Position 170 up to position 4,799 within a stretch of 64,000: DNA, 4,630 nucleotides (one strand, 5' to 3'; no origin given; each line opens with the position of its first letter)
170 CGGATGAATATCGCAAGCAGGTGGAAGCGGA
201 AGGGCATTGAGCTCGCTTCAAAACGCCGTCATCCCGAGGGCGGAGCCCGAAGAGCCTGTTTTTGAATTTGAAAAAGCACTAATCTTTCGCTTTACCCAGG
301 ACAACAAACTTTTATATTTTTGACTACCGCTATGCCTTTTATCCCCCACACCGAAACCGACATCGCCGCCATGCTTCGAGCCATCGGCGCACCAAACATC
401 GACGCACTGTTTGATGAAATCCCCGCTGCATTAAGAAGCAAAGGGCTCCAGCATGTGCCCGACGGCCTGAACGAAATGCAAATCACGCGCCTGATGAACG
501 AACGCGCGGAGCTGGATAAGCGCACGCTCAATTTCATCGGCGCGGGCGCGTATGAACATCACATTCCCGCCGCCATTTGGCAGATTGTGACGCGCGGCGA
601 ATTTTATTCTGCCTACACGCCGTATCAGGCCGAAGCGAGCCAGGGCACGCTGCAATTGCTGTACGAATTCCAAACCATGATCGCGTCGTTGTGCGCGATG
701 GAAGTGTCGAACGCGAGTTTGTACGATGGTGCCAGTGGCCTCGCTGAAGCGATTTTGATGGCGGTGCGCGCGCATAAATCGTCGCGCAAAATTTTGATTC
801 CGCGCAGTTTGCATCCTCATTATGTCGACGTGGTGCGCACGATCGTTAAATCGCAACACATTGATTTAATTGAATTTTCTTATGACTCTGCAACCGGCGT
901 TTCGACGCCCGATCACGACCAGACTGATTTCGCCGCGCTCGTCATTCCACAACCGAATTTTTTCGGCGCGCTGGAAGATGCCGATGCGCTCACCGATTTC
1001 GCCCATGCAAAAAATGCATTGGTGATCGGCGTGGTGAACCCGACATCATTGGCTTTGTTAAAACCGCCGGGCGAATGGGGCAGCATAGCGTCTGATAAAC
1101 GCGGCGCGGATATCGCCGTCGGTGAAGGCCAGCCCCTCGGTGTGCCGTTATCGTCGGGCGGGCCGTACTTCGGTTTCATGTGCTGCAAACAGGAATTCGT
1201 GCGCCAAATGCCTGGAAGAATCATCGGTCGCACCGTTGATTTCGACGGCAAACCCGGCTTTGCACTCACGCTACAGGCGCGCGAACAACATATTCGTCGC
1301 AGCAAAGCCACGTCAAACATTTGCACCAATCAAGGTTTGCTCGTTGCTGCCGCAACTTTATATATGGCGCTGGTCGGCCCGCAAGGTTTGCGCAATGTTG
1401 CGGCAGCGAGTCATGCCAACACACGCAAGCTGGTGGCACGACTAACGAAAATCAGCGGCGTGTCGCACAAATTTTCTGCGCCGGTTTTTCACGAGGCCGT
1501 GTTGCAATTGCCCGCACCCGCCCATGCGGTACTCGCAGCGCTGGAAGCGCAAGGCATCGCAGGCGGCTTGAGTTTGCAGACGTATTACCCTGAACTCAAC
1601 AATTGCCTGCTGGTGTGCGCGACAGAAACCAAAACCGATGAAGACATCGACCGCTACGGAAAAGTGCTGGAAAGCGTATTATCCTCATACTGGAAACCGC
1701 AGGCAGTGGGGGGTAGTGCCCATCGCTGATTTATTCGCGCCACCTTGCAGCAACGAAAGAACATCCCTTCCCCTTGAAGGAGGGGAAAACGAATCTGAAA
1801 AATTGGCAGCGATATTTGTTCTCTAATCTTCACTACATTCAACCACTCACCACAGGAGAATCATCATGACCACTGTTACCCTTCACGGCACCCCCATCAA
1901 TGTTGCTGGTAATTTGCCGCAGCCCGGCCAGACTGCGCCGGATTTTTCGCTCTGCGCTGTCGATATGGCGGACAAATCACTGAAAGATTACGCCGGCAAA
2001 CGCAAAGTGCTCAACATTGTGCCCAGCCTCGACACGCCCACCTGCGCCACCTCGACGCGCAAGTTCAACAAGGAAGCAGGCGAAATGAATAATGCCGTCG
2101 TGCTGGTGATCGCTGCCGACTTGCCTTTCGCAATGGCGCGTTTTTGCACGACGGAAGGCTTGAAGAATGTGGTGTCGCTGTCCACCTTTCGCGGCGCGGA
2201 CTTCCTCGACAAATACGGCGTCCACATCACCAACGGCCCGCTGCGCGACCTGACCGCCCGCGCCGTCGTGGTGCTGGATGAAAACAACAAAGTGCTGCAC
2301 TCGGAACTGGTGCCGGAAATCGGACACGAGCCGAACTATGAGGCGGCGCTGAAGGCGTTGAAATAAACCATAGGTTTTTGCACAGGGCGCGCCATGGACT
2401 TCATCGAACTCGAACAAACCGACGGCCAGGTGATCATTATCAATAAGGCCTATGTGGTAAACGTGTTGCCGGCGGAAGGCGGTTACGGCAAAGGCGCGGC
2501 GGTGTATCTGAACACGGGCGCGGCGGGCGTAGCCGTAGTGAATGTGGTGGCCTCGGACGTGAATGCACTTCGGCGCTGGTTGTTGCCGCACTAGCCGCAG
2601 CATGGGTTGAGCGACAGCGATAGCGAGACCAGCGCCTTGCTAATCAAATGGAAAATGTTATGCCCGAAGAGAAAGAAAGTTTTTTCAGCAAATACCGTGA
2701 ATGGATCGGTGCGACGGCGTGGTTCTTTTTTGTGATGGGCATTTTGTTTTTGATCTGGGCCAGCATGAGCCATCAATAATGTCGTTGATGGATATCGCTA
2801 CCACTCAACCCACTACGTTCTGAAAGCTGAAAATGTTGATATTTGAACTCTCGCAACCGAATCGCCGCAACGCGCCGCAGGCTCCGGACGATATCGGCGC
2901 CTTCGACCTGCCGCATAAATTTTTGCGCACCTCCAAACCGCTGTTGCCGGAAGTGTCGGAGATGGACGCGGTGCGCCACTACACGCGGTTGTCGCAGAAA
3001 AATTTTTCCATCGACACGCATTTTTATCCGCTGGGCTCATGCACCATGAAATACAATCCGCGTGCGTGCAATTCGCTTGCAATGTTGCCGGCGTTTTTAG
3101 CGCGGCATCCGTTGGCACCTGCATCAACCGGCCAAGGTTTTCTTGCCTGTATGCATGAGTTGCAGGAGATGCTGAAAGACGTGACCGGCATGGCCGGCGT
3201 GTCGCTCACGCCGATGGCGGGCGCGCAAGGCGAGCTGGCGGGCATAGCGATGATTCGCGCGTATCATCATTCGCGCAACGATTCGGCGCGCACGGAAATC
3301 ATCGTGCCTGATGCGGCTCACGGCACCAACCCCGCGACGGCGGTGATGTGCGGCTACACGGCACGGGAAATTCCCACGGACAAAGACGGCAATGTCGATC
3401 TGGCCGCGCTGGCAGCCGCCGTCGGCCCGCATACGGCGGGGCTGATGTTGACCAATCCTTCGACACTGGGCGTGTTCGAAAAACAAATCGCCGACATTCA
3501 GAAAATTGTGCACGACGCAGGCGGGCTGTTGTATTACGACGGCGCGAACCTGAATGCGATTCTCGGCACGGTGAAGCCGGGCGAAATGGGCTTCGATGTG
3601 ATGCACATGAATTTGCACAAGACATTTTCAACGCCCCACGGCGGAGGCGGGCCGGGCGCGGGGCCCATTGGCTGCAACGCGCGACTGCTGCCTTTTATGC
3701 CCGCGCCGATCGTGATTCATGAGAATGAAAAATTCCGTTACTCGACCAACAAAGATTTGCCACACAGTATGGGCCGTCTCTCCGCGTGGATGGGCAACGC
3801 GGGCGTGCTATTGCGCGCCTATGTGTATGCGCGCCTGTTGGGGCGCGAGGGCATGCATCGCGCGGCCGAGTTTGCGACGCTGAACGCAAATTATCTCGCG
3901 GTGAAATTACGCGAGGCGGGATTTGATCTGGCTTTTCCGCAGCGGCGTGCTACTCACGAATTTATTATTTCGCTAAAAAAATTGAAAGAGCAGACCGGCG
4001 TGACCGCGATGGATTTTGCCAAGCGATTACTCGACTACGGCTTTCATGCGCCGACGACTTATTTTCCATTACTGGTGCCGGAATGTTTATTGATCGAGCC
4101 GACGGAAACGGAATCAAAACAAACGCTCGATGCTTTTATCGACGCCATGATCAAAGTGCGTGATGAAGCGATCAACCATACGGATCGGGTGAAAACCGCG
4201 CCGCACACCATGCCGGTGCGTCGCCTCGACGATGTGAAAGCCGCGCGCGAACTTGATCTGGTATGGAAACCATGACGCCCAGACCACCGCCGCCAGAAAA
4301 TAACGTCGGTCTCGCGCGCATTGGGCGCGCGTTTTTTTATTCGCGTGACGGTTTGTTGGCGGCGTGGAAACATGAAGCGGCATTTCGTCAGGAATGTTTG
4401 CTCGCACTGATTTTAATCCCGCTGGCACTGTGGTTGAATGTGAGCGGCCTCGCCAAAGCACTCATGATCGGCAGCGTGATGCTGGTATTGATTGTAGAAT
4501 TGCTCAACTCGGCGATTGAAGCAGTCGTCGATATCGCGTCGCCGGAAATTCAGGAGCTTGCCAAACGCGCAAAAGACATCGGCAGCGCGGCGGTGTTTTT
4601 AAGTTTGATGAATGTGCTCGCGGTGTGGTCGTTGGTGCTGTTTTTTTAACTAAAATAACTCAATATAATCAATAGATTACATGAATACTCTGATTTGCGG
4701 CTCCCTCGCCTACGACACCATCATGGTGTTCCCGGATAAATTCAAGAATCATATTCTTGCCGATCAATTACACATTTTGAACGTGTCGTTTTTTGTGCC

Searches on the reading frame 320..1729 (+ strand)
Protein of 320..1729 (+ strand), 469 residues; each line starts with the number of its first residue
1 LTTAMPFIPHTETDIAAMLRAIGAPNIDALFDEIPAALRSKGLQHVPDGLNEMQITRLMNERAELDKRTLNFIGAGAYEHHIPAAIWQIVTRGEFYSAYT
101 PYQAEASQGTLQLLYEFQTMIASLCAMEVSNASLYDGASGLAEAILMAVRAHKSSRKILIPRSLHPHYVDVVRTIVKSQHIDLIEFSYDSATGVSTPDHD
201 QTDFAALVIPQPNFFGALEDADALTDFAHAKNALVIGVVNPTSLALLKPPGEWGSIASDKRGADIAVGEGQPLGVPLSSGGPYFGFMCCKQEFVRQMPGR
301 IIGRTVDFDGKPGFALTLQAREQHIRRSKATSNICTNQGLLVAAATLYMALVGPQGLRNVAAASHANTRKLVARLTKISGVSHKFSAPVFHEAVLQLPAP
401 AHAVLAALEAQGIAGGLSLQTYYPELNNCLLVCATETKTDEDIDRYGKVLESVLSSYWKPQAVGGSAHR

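Call 8: search_protein_families(library=ncbifam, proteins=[window:320-1729:+])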
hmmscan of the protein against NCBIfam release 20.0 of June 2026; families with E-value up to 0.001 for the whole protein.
window:320-1729:+ (469 aa): 3 families
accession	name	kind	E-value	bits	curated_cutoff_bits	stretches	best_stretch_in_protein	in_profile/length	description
NF001696.0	PRK00451.1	equivalog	3.7e-180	599.6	364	1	5-454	2-446/447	aminomethyl-transferring glycine dehydrogenase subunit GcvPA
TIGR00461.1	gcvP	equivalog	8e-75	252.2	859.2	1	11-450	6-425/939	aminomethyl-transferring glycine dehydrogenase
NF003346.0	PRK04366.1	equivalog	3.4e-20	72.2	441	1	88-456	94-454/487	aminomethyl-transferring glycine dehydrogenase subunit GcvPB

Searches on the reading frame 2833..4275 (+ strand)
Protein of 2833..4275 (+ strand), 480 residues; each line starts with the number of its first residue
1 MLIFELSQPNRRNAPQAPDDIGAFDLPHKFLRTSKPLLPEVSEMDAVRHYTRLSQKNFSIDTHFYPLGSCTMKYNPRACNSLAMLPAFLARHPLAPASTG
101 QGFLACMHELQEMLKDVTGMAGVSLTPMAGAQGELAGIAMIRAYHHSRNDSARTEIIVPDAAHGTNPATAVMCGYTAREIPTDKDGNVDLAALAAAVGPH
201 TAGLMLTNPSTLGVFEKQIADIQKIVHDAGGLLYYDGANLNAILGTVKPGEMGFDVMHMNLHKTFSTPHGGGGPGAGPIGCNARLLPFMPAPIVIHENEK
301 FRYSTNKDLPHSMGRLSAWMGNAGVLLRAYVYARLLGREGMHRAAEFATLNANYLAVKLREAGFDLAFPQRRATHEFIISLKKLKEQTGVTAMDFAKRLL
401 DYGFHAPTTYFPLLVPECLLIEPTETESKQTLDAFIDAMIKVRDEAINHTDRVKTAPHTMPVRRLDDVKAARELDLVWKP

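Call 8: search_protein_families(library=ncbifam, proteins=[window:2833-4275:+])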
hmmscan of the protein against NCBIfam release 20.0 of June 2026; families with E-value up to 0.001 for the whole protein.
window:2833-4275:+ (480 aa): 7 families
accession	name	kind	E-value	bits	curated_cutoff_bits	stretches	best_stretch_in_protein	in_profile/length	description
NF003346.0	PRK04366.1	equivalog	2.7e-217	722.2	441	1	2-478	11-487/487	aminomethyl-transferring glycine dehydrogenase subunit GcvPB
TIGR00461.1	gcvP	equivalog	9.5e-121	404.2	859.2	1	41-447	461-869/939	aminomethyl-transferring glycine dehydrogenase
NF001696.0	PRK00451.1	equivalog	1.5e-31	109.8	364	2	35-294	41-295/447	aminomethyl-transferring glycine dehydrogenase subunit GcvPA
TIGR03812.1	tyr_de_CO2_Arch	equivalog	4.8e-05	22.3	299.4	1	130-238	85-192/375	tyrosine decarboxylase MfnA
TIGR01976.1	am_tr_V_VC1184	hypoth_equivalog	5.9e-05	22.5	352.35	1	146-271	99-227/401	cysteine desulfurase-like protein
NF002806.0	PRK02948.1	subfamily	0.00015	20.9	304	1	106-272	48-208/381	IscS subfamily cysteine desulfurase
NF000586.1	PRK00011.1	subfamily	0.00071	18.4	335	0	113-271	70-227/404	serine hydroxymethyltransferase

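Call 68: find_encoding_contigs(protein=window:2833-4275:+, flank=10000, max_places=2)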
Protein window:2833-4275:+ (480 aa): 1 contig read that carries it; 1 place shown.
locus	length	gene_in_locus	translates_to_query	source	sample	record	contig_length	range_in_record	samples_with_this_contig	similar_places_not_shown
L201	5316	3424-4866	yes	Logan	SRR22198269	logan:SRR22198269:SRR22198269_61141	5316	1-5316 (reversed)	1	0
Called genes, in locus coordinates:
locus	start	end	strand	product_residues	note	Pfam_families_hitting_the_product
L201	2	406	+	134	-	?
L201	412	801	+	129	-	PF01597:GCV_H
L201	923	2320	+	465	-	PF02347:GDC-P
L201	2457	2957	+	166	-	PF00578:AhpC-TSA, PF08534:Redoxin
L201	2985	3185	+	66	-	-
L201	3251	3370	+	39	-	-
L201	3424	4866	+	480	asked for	PF02347:GDC-P, PF00266:Aminotran_5, PF21478:GcvP2_C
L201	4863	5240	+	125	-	PF01219:DAGK_prokar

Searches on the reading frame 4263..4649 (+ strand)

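Call 37: search_protein_families(library=pfam, max_evalue=0.01, proteins=[window:4263-4649:+])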
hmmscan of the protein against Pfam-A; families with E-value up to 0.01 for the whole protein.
window:4263-4649:+ (128 aa): 1 family
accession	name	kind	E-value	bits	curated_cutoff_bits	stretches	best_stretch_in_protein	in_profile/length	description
PF01219.24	DAGK_prokar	-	3.4e-35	120.4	22.3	1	26-126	2-102/102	Prokaryotic diacylglycerol kinase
